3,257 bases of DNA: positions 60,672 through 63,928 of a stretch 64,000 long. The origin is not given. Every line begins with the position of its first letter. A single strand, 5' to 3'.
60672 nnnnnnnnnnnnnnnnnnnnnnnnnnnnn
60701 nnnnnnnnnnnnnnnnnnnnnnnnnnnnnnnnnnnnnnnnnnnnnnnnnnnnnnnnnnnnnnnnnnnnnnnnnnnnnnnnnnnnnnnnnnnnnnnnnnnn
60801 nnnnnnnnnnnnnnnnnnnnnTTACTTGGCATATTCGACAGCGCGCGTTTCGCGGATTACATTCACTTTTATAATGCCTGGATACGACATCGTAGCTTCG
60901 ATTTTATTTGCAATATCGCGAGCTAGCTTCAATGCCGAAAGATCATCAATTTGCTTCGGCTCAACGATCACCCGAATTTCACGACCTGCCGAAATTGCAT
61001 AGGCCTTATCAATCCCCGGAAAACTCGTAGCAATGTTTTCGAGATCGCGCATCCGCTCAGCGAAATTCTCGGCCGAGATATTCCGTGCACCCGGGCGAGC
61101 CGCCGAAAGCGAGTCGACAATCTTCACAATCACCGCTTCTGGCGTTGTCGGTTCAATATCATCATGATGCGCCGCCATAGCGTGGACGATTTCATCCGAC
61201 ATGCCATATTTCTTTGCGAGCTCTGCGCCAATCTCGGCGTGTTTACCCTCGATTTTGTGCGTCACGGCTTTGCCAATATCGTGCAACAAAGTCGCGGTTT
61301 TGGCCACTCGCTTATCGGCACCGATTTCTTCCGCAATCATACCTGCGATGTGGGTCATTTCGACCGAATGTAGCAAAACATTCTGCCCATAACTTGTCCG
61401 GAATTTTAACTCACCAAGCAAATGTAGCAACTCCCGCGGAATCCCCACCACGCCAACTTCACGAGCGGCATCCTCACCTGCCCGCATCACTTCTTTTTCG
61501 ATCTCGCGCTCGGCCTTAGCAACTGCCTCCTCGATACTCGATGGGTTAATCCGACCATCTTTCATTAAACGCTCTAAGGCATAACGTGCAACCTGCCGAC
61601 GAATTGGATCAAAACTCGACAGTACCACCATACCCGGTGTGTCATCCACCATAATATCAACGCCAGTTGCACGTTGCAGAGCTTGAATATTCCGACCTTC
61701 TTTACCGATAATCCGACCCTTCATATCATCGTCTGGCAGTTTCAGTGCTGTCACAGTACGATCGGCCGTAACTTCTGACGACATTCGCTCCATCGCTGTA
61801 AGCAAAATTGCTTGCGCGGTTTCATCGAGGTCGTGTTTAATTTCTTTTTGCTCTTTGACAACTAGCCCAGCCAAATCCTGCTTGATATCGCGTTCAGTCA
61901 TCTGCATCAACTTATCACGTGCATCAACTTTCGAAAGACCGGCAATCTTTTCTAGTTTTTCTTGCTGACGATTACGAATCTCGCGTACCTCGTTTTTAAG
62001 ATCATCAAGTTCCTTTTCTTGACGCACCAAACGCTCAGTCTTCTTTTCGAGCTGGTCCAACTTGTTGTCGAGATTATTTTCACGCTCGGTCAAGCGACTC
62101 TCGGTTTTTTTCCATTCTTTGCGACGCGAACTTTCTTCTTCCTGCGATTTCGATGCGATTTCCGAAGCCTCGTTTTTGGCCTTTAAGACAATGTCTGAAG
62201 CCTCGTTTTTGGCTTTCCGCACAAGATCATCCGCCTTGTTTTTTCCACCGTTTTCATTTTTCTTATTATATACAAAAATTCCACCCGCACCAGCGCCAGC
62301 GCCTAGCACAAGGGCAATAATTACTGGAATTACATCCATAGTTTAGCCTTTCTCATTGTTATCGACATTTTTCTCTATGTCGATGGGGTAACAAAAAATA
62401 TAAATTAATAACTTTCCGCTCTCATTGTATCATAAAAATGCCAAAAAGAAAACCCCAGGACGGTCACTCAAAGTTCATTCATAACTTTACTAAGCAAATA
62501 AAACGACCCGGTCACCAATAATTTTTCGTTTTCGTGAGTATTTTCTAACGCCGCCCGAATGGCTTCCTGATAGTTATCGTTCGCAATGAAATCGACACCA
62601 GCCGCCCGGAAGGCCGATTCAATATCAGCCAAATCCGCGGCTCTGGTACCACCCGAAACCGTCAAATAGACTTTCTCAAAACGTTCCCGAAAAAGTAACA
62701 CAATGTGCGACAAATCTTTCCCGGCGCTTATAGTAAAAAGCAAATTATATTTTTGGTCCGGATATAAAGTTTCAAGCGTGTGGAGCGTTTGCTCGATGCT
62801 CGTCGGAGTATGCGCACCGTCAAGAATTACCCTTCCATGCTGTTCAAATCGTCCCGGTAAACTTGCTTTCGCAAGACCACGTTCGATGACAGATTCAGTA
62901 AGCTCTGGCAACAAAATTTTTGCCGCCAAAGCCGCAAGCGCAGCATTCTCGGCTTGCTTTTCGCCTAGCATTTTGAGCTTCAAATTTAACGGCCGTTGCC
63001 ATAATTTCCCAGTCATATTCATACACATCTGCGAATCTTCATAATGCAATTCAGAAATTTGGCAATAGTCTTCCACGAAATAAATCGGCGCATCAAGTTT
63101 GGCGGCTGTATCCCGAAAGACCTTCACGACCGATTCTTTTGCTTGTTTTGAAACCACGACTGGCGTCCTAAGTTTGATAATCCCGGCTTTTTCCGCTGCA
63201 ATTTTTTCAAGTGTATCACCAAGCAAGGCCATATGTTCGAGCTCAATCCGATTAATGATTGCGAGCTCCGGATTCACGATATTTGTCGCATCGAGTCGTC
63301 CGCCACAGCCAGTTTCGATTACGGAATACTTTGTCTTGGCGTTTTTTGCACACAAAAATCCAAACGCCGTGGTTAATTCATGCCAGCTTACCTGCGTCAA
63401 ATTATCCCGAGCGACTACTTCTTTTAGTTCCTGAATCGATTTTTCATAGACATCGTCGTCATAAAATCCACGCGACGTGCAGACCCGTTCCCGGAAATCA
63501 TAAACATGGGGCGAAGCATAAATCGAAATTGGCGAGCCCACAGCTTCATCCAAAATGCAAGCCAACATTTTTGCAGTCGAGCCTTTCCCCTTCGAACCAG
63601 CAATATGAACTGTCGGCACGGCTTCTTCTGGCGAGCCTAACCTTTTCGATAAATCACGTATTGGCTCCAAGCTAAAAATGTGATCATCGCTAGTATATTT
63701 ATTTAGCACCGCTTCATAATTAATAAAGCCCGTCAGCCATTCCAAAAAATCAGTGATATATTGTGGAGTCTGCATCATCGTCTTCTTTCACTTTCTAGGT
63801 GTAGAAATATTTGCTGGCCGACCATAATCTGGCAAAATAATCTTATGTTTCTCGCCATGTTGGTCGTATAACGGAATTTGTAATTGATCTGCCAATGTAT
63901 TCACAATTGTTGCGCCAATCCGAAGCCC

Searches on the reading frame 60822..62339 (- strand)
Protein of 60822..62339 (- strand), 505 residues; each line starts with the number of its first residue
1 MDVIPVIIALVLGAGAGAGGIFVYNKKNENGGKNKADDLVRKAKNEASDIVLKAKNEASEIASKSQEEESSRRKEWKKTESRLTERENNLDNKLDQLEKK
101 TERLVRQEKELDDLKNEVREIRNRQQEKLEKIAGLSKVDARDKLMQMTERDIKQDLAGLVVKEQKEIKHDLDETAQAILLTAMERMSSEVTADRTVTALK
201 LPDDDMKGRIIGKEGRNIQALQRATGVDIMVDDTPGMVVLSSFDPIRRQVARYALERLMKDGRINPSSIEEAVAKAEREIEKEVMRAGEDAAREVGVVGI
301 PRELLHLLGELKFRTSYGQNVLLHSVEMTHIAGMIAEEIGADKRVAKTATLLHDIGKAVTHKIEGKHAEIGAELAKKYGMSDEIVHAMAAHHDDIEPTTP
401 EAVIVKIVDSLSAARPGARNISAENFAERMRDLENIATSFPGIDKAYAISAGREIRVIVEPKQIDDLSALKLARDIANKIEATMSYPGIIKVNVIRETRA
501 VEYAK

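Call 81: search_protein_families(library=pfam, proteins=[window:60822-62339:-], max_evalue=0.001)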
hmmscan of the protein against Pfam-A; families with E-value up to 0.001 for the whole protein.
window:60822-62339:- (505 aa): 5 families
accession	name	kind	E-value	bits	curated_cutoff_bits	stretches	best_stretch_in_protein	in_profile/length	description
PF12072.13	RNase_Y_N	-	1.5e-29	103.3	32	1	3-189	3-200/201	RNase Y N-terminal region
PF01966.28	HD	-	2e-20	73.7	22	1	323-413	3-115/116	HD domain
PF08668.18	HDOD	-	1.5e-08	34.8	22.9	0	321-361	95-136/196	HDOD domain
PF00013.35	KH_1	-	3.5e-08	33.5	21.5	1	204-256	8-65/66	KH domain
PF13083.13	KH_KhpA-B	-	3.5e-05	24.1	32.1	1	185-222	17-55/73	KhpA/KhpB, KH domain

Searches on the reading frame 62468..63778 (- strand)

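Call 81: search_protein_families(library=pfam, proteins=[window:62468-63778:-], max_evalue=0.001)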
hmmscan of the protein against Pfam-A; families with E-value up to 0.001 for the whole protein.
window:62468-63778:- (436 aa): 2 families
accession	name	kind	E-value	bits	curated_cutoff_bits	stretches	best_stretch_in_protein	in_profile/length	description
PF02875.26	Mur_ligase_C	-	7.5e-14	53.1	28.4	1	310-426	2-127/127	Mur ligase, glutamate ligase domain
PF08245.18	Mur_ligase_M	-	5.6e-11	43.2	24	1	59-286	1-200/200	Mur ligase middle domain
